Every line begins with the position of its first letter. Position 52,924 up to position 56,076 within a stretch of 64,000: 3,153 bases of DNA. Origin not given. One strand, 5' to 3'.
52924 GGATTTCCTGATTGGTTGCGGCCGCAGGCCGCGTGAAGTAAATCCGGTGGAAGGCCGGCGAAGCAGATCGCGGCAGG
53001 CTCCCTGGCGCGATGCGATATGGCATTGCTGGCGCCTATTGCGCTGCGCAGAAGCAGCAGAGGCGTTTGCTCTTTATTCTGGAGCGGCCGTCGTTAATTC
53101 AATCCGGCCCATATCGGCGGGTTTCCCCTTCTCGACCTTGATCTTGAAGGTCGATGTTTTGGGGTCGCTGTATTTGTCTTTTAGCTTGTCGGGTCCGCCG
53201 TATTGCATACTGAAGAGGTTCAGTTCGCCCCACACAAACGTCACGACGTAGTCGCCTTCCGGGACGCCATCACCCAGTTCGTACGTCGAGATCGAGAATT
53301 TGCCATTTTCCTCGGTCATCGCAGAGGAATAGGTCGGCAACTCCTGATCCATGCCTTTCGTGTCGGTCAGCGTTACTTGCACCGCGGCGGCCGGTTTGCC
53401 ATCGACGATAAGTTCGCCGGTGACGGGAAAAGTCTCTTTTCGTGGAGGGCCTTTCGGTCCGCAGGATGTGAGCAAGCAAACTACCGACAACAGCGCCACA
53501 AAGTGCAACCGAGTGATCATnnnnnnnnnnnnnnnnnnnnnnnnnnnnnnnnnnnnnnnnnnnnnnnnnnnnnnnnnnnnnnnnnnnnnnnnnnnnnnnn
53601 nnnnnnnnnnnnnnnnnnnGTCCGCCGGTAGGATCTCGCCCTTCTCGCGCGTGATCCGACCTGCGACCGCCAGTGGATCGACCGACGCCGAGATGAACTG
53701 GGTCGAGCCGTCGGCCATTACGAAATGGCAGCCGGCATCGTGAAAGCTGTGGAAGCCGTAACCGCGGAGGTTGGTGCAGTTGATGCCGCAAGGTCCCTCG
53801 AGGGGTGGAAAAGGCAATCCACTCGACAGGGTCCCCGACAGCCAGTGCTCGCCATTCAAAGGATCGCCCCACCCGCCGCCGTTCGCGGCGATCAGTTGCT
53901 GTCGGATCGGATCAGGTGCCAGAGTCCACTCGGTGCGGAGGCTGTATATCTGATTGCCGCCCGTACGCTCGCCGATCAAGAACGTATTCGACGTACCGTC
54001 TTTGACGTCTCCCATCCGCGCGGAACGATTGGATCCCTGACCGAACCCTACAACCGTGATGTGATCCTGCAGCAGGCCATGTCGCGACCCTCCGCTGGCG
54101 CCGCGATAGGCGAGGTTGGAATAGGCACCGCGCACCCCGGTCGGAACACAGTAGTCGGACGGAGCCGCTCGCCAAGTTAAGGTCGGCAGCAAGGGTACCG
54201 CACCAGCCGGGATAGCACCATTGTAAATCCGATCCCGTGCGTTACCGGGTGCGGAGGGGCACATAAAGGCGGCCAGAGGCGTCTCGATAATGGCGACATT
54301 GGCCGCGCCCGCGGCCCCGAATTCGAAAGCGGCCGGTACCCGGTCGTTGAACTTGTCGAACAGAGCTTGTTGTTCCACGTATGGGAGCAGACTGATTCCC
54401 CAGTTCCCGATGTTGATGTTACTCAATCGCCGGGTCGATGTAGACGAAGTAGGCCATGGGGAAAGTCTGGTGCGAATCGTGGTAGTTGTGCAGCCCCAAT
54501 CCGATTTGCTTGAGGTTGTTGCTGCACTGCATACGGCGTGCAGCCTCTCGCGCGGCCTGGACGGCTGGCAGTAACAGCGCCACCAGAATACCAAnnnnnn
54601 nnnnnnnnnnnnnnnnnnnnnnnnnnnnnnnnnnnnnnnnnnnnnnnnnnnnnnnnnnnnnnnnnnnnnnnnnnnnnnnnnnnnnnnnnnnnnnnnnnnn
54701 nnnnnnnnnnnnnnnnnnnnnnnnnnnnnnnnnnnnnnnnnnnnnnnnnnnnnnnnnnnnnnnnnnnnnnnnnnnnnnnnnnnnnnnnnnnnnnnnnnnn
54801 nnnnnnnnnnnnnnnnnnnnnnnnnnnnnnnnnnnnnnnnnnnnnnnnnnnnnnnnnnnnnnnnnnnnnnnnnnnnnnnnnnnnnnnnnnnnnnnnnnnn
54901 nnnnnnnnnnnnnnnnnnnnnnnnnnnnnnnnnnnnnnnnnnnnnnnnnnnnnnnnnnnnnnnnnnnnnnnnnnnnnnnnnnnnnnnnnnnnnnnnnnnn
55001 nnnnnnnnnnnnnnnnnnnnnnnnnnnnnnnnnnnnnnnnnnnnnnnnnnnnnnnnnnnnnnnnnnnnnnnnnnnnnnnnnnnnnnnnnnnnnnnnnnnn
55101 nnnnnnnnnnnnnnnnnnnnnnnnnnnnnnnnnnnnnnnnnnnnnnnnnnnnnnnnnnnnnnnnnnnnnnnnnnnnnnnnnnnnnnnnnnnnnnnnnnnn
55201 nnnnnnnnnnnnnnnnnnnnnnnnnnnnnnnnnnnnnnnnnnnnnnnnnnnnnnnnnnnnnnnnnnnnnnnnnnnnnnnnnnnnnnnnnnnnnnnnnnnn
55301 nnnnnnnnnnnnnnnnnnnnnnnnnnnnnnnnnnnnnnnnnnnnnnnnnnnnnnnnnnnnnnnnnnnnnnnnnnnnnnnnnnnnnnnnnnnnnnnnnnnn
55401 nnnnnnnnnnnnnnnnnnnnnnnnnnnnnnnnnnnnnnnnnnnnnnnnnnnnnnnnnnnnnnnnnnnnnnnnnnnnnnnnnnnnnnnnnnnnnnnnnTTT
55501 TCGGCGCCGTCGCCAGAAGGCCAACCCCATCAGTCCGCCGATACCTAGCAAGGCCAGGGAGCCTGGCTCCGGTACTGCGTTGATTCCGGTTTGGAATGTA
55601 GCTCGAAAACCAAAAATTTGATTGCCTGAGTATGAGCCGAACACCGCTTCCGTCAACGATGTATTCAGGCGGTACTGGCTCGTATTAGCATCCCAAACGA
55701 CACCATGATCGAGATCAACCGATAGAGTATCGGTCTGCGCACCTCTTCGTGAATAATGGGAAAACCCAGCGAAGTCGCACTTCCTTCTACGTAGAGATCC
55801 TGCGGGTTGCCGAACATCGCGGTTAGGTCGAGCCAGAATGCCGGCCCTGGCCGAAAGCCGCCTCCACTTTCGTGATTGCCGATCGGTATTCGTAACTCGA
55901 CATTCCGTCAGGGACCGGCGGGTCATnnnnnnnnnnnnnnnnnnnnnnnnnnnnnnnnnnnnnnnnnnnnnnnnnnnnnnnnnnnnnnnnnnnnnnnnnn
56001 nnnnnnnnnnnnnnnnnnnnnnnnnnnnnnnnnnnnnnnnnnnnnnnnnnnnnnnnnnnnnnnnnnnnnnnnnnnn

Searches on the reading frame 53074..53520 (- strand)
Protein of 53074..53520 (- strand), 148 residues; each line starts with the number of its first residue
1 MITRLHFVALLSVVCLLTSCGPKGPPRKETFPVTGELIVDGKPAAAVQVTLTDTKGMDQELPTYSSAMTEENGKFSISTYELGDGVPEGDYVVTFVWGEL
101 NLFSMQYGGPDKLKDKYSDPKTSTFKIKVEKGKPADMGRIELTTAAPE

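Call 17: find_encoding_contigs(protein=window:53074-53520:-, flank=10000, max_places=10)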
Protein window:53074-53520:- (148 aa): no gene with exactly this product is on record in the collection.

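Call 48: find_homologous_proteins(query=window:53077-53520:-, max_evalue=0.00001)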
Query window:53077-53520:- (148 aa): 101 proteins with E <= 0.00001 among 211 candidates.
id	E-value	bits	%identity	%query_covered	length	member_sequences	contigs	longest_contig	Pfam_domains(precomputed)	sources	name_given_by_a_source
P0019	1.7e-93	328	100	100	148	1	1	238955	-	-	-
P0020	7.4e-72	258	77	97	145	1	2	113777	-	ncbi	ncbi:MAG: hypothetical protein ACYC3X_06960 [Pirellulaceae bacterium]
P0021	1.8e-71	257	78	97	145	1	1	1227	-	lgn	-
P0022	5.3e-71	255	76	97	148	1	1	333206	-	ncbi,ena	-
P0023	1.2e-70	254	79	88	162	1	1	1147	-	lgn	-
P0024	6.7e-70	252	76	97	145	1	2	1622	-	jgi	jgi:5-hydroxyisourate hydrolase-like protein (transthyretin family)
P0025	7.7e-70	252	76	97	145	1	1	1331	-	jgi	jgi:hypothetical protein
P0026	4.1e-64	233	71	99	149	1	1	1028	-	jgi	-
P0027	5.9e-57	210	64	97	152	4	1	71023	-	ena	-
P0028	5.3e-56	207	65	93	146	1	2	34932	-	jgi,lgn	jgi:hypothetical protein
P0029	9.2e-56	206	67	97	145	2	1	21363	-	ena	-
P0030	3.6e-55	204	70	86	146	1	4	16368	-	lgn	-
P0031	3.9e-54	201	64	97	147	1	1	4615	PF10670.16,PF20598.5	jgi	jgi:hypothetical protein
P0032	6.4e-54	200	64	95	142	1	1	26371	-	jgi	jgi:hypothetical protein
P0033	1.7e-53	199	62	91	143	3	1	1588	-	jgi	jgi:hypothetical protein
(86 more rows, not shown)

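Call 49: find_encoding_contigs(protein=P0020, flank=10000, max_places=2)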
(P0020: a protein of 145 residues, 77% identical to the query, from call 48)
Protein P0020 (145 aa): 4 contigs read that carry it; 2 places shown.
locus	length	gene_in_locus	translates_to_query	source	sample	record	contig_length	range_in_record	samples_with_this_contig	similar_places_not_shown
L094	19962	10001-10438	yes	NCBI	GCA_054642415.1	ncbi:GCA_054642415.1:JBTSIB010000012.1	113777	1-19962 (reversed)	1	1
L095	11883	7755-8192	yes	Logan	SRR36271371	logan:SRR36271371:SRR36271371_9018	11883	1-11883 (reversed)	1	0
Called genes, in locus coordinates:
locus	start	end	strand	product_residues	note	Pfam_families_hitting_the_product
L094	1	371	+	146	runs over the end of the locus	-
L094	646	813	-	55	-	PF02416:TatA_B_E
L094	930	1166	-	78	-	-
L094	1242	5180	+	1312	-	PF01055:Glyco_hydro_31_2nd (faint), PF02065:Melibiase, PF16874:Glyco_hydro_36C (weak), PF04389:Peptidase_M28, PF17820:PDZ_6 (weak)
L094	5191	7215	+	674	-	-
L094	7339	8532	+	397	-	PF26550:Tricorn_2nd (faint), PF26549:Tricorn_N (faint), PF07676:PD40 (faint)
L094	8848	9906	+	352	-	PF07963:N_methyl, PF07596:SBP_bac_10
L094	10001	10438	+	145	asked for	-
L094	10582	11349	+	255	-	PF00756:Esterase (faint), PF00326:Peptidase_S9 (weak), PF01738:DLH, PF02230:Abhydrolase_2 (weak), PF12146:Hydrolase_4 (faint)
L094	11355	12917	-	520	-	PF00072:Response_reg, PF00990:GGDEF, PF00571:CBS (weak)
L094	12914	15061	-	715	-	PF00512:HisKA, PF02518:HATPase_c, PF00072:Response_reg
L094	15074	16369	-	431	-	PF00072:Response_reg, PF13487:HD_5, PF01966:HD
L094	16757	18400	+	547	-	PF00342:PGI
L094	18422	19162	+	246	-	PF01182:Glucosamine_iso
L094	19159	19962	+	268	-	?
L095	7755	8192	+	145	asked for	-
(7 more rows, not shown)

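Call 50: find_encoding_contigs(protein=P0022, flank=10000, max_places=2)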
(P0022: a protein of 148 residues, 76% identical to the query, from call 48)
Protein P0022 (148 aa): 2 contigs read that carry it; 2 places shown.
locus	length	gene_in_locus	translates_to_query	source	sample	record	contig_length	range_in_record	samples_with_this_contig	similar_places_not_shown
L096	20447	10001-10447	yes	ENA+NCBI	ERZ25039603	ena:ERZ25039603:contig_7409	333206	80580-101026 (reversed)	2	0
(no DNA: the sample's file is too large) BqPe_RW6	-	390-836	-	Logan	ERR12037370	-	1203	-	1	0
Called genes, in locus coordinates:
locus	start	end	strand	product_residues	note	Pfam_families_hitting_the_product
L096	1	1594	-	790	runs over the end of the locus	PF13360:PQQ_2, PF13570:Beta-prop_ACSF4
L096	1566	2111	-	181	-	-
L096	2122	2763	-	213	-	PF07382:HC2 (weak)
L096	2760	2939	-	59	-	-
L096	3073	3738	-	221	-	PF02472:ExbD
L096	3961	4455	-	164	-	PF02472:ExbD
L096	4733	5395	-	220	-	PF01618:MotA_ExbB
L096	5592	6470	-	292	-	-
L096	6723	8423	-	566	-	PF13646:HEAT_2 (faint)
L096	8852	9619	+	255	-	PF07963:N_methyl, PF07596:SBP_bac_10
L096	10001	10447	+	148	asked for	-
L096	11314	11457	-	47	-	-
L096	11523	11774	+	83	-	-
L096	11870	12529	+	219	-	-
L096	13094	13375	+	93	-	PF22091:DUF6941 (weak)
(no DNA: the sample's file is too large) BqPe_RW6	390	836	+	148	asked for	-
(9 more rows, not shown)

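Call 59: search_protein_families(library=pfam, proteins=[window:53077-53520:-], max_evalue=0.001)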
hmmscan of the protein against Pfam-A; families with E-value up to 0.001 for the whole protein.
window:53077-53520:- (148 aa): 2 families
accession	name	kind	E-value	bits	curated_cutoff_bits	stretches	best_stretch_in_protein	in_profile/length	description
PF01060.29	TTR-52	-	0.00012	23.1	24.9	1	34-80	1-46/79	Transthyretin-like family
PF00576.27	Transthyretin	-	0.00092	20.2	25.3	0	39-98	9-66/109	HIUase/Transthyretin family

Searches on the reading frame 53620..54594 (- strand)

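Call 59: search_protein_families(library=pfam, proteins=[window:53620-54594:-], max_evalue=0.001)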
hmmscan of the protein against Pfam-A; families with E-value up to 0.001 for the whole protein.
window:53620-54594:- (325 aa): 1 family
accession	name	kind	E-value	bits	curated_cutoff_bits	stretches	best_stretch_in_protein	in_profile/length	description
PF07596.16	SBP_bac_10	-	6e-32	112.2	23.3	1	52-307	49-267/268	Protein of unknown function (DUF1559)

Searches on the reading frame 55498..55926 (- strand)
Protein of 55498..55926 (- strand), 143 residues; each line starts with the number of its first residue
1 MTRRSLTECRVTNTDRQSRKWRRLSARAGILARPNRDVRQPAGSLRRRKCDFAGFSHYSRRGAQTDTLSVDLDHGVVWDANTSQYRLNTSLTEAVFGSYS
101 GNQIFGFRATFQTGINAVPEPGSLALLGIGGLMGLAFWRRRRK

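Call 82: search_protein_families(library=pfam, proteins=[window:55498-55926:-], max_evalue=0.001)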
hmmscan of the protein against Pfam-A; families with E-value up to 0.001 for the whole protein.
window:55498-55926:- (143 aa): 1 family
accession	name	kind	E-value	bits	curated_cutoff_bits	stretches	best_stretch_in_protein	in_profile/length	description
PF07589.16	PEP-CTERM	-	1.5e-07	31.7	20.7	1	117-141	1-24/24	PEP-CTERM motif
